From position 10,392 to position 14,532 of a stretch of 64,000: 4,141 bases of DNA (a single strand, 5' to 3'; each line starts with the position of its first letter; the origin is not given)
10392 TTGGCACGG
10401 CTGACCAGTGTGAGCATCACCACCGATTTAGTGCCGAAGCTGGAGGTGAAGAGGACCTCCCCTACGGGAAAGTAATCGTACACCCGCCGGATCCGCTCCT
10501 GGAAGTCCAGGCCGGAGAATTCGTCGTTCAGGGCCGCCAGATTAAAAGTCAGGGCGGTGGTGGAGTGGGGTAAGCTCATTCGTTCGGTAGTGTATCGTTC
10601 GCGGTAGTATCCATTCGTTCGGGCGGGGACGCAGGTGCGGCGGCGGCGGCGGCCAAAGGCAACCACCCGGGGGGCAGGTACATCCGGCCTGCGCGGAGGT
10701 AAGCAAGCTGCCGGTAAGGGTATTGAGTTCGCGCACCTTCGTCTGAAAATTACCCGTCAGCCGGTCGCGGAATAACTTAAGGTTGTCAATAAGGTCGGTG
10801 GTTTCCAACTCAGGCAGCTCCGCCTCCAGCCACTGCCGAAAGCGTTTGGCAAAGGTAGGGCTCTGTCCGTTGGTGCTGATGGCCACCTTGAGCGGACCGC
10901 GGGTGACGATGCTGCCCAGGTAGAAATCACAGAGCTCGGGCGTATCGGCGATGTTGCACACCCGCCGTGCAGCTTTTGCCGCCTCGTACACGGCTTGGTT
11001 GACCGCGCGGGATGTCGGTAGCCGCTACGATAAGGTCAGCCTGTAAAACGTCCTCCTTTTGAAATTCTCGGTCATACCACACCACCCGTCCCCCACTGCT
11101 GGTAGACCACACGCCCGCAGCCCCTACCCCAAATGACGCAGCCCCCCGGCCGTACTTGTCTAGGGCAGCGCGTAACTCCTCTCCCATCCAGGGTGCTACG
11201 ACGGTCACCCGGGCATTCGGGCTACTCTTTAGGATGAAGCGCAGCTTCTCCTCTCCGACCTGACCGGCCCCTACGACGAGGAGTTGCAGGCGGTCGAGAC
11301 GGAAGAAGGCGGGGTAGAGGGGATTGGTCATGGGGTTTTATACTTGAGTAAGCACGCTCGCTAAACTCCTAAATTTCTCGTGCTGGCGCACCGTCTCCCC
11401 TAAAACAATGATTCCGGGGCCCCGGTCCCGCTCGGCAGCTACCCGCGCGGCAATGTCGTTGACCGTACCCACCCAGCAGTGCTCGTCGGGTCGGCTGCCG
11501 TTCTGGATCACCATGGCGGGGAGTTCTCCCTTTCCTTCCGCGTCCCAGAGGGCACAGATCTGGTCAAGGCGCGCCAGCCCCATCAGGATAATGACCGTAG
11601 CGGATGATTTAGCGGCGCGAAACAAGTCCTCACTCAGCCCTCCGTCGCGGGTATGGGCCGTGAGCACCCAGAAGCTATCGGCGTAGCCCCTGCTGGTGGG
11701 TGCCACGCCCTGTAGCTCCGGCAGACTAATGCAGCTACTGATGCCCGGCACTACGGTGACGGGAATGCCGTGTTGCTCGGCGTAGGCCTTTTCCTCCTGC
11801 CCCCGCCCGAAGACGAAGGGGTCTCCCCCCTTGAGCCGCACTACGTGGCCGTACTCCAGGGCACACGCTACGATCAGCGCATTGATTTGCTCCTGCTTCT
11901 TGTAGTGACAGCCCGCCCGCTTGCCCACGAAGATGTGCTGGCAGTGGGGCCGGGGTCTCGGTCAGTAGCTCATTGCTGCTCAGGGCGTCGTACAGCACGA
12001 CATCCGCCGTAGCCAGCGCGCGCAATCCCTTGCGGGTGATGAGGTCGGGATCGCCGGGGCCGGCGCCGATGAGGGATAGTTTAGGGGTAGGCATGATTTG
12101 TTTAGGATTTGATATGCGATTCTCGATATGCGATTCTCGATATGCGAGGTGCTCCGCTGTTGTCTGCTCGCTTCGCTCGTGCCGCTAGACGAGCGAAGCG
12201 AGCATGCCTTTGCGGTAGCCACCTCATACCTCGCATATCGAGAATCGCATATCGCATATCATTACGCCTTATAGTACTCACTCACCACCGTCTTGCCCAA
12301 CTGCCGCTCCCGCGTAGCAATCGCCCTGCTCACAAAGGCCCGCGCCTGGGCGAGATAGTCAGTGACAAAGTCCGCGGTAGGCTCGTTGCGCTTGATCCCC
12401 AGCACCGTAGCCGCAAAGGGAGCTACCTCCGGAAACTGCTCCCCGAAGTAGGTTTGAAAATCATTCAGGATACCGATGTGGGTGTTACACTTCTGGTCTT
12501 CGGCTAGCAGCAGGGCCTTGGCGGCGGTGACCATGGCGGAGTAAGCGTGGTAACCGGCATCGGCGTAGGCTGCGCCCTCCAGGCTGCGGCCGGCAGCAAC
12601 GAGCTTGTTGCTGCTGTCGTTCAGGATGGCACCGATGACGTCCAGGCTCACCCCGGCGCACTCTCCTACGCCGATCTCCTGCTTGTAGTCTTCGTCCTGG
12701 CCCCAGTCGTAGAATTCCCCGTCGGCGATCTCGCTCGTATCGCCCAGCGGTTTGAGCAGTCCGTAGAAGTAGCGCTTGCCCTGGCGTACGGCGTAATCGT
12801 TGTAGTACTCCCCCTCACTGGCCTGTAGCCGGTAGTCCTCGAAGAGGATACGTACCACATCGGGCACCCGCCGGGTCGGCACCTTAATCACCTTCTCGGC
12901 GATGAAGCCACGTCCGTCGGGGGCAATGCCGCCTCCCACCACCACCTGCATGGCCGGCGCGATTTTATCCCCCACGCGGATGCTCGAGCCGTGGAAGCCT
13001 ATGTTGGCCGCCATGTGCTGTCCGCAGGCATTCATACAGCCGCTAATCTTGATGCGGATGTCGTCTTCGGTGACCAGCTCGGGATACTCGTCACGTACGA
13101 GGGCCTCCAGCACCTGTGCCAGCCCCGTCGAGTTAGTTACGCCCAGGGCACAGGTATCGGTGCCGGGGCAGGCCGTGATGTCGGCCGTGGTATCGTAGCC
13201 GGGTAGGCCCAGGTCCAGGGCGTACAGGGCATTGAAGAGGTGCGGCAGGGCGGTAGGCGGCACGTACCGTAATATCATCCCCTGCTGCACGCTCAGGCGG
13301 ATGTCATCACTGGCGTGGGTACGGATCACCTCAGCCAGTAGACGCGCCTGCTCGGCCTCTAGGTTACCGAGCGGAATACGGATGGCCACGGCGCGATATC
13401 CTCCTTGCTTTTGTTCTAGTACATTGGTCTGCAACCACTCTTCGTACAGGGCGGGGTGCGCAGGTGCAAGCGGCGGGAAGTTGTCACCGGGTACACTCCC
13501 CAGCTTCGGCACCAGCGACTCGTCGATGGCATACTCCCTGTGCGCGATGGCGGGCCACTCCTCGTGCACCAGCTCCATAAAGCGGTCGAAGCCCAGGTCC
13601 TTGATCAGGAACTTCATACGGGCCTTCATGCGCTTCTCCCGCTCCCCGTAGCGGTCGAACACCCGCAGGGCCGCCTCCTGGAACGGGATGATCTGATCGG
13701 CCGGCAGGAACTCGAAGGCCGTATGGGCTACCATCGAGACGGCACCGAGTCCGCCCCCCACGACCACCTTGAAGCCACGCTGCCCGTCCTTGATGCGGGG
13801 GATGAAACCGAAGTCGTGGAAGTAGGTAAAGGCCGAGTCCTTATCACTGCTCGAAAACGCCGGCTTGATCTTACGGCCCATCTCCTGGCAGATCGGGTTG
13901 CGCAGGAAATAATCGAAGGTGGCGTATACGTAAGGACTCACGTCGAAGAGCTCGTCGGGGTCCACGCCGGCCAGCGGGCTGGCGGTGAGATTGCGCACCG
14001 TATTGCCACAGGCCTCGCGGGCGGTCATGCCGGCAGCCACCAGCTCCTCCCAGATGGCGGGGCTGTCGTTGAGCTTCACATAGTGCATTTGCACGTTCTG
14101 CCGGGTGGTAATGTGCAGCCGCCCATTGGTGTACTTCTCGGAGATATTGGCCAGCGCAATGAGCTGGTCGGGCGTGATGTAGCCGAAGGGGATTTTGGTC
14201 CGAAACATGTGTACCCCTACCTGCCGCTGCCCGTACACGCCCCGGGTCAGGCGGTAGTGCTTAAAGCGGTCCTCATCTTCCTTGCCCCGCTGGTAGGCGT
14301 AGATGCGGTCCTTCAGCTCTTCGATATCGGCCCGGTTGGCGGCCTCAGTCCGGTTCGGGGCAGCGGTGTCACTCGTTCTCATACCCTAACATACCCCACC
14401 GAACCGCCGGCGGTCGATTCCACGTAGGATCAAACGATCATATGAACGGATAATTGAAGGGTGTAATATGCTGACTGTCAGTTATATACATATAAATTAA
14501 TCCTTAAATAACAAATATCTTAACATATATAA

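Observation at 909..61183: Dispersed GC-rich 18-28 nt repeat (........-NCGC-RGGTGC) inside unrelated genes, in different frames, and in intergenic DNA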

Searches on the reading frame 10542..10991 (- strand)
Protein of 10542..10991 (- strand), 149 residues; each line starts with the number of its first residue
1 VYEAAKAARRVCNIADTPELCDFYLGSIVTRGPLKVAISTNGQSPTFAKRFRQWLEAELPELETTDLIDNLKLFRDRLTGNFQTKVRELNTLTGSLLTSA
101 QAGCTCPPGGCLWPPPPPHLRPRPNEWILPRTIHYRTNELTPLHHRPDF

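Call 60: search_protein_families(library=pfam, proteins=[window:10542-10991:-], max_evalue=0.001)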
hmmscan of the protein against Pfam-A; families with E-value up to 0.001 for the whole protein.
window:10542-10991:- (149 aa): 2 families
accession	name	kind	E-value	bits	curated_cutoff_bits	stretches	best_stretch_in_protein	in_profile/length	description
PF14824.11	Sirohm_synth_M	-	7.2e-11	41.8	25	1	31-57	1-27/28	Sirohaem biosynthesis protein central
PF13241.12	NAD_binding_7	-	0.00018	22.4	22.1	1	2-27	79-104/104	Putative NAD(P)-binding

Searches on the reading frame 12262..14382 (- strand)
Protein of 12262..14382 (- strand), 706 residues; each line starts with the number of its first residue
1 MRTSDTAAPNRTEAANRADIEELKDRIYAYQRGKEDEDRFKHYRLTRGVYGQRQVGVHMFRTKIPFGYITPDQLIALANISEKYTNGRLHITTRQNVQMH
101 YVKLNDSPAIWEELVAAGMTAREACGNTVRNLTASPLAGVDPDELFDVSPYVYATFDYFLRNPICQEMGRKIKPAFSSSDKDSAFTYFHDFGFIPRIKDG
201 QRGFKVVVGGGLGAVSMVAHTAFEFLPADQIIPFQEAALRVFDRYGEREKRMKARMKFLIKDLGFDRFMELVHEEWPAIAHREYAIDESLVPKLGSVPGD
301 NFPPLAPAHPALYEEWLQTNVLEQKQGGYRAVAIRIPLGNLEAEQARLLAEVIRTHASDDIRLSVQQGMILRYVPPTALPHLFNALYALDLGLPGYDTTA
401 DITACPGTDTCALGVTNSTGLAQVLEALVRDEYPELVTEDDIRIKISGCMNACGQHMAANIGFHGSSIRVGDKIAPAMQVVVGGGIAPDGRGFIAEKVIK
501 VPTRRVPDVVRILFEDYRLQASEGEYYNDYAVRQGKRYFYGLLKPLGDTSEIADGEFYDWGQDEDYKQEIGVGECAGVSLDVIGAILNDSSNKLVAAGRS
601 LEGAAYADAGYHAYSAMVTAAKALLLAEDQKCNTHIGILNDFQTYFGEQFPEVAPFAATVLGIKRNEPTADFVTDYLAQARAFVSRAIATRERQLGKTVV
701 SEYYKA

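Call 45: find_homologous_proteins(query=window:12262-14382:-, max_evalue=1e-100)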
Query window:12262-14382:- (706 aa): 8000 proteins with E <= 1e-100 among 8000 candidates; the best 120 are listed.
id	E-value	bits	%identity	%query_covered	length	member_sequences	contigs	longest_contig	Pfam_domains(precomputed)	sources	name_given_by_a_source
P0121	0.0e+0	1621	100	100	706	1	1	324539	PF01077.28,PF03460.23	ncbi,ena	-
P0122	0.0e+0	1558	96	100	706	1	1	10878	PF01077.28,PF03460.23,PF05168.20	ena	-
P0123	0.0e+0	1551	95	100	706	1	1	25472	PF01077.28,PF03460.23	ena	-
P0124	0.0e+0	1540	94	100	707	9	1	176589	PF01077.28,PF03460.23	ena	-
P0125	0.0e+0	1521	93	100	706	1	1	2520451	PF01077.28,PF03460.23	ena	-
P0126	0.0e+0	1458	91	97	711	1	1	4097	PF01077.28,PF03460.23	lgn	-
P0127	0.0e+0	1453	88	100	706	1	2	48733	PF01077.28,PF03460.23,PF05168.20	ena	-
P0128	0.0e+0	1443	89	98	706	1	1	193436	PF01077.28,PF03460.23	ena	-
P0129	0.0e+0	1442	88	100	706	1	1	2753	PF01077.28,PF03460.23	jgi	jgi:sulfite reductase (ferredoxin)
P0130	0.0e+0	1438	89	99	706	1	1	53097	PF01077.28,PF03460.23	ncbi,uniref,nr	ncbi:nitrite/sulfite reductase [Lewinella sp. JB7]|uniref:nitrite/sulfite reductase n=1 Tax=Lewinell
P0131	0.0e+0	1434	89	99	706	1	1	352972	PF01077.28,PF03460.23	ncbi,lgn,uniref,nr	ncbi:sulfite reductase (ferredoxin) [Lewinella aquimaris]|uniref:Sulfite reductase (Ferredoxin) n=1 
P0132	0.0e+0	1404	85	100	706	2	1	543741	PF01077.28,PF03460.23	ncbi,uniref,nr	ncbi:nitrite/sulfite reductase [Lewinella sp. IMCC34183]|uniref:nitrite/sulfite reductase n=1 Tax=Le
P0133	0.0e+0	1404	86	100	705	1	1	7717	PF01077.28,PF03460.23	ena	-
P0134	0.0e+0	1393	85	100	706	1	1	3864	PF01077.28,PF03460.23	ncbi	-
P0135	0.0e+0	1387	84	100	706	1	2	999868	PF01077.28,PF03460.23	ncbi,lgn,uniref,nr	ncbi:sulfite reductase (ferredoxin) [Lewinella marina]|uniref:Nitrite reductase n=1 Tax=Neolewinella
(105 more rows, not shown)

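Call 46: find_encoding_contigs(protein=P0121, flank=10000, max_places=2)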
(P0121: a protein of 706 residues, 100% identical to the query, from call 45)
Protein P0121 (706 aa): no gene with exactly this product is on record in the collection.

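Call 47: find_encoding_contigs(protein=P0125, flank=10000, max_places=2)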
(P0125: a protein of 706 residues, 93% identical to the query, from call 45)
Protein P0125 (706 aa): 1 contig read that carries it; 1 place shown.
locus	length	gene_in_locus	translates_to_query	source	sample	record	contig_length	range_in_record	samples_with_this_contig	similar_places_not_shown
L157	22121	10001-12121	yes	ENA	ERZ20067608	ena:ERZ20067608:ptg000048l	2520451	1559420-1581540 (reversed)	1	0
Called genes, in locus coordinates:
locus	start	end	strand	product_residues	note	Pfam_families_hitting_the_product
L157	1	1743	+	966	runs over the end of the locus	PF13620:CarboxypepD_reg, PF13715:CarbopepD_reg_2, PF07715:Plug, PF00593:TonB_dep_Rec_b-barrel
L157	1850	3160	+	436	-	PF07980:SusD_RagB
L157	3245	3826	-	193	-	PF07638:Sigma70_ECF, PF04542:Sigma70_r2, PF08281:Sigma70_r4_2, PF04545:Sigma70_r4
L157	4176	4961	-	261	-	PF13517:FG-GAP_3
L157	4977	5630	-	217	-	-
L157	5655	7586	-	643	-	PF03150:CCP_MauG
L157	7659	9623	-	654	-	PF05787:PhoX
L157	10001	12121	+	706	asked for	PF03460:NIR_SIR_ferr, PF01077:NIR_SIR, PF03460:NIR_SIR_ferr, PF01077:NIR_SIR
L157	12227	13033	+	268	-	PF00590:TP_methylase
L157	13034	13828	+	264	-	PF13241:NAD_binding_7, PF14824:Sirohm_synth_M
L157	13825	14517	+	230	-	PF01507:PAPS_reduct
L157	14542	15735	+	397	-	PF07992:Pyr_redox_2, PF13738:Pyr_redox_3, PF00070:Pyr_redox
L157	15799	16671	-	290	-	PF00561:Abhydrolase_1, PF12146:Hydrolase_4, PF12697:Abhydrolase_6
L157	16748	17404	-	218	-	PF01135:PCMT, PF01596:Methyltransf_3, PF13578:Methyltransf_24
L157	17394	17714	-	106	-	-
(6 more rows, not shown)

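Call 48: find_encoding_contigs(protein=P0131, flank=10000, max_places=2)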
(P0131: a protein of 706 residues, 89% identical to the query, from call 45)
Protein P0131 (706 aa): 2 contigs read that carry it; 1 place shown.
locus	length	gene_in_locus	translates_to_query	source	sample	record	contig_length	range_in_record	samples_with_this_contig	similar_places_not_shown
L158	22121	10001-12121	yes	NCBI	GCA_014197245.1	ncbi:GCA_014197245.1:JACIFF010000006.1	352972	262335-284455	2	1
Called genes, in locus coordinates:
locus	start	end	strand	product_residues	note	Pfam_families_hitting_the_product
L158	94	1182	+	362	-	PF00953:Glycos_transf_4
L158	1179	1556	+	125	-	PF02537:CRCB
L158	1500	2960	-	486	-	PF04932:Wzy_C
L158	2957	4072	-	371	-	PF02706:Wzz (weak)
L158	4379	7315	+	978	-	PF13620:CarboxypepD_reg, PF13715:CarbopepD_reg_2, PF07715:Plug, PF00593:TonB_dep_Rec_b-barrel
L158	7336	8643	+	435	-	PF07980:SusD_RagB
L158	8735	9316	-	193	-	PF07638:Sigma70_ECF, PF04542:Sigma70_r2, PF08281:Sigma70_r4_2, PF04545:Sigma70_r4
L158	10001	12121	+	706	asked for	PF03460:NIR_SIR_ferr, PF01077:NIR_SIR, PF03460:NIR_SIR_ferr, PF01077:NIR_SIR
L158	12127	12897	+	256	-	PF00590:TP_methylase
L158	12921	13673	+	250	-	PF13241:NAD_binding_7, PF14824:Sirohm_synth_M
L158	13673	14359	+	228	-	PF01507:PAPS_reduct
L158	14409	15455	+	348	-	PF07992:Pyr_redox_2, PF13738:Pyr_redox_3, PF00070:Pyr_redox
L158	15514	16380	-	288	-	PF00561:Abhydrolase_1, PF12146:Hydrolase_4, PF12697:Abhydrolase_6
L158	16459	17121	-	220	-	PF01596:Methyltransf_3, PF01135:PCMT, PF13578:Methyltransf_24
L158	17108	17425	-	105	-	-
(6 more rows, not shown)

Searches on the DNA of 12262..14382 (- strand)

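Call 70: search_rna_families(sources=[L046, L051, L069, L075, L079, L112, L136, L137, L147, L157, L162], threshold=gathering)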
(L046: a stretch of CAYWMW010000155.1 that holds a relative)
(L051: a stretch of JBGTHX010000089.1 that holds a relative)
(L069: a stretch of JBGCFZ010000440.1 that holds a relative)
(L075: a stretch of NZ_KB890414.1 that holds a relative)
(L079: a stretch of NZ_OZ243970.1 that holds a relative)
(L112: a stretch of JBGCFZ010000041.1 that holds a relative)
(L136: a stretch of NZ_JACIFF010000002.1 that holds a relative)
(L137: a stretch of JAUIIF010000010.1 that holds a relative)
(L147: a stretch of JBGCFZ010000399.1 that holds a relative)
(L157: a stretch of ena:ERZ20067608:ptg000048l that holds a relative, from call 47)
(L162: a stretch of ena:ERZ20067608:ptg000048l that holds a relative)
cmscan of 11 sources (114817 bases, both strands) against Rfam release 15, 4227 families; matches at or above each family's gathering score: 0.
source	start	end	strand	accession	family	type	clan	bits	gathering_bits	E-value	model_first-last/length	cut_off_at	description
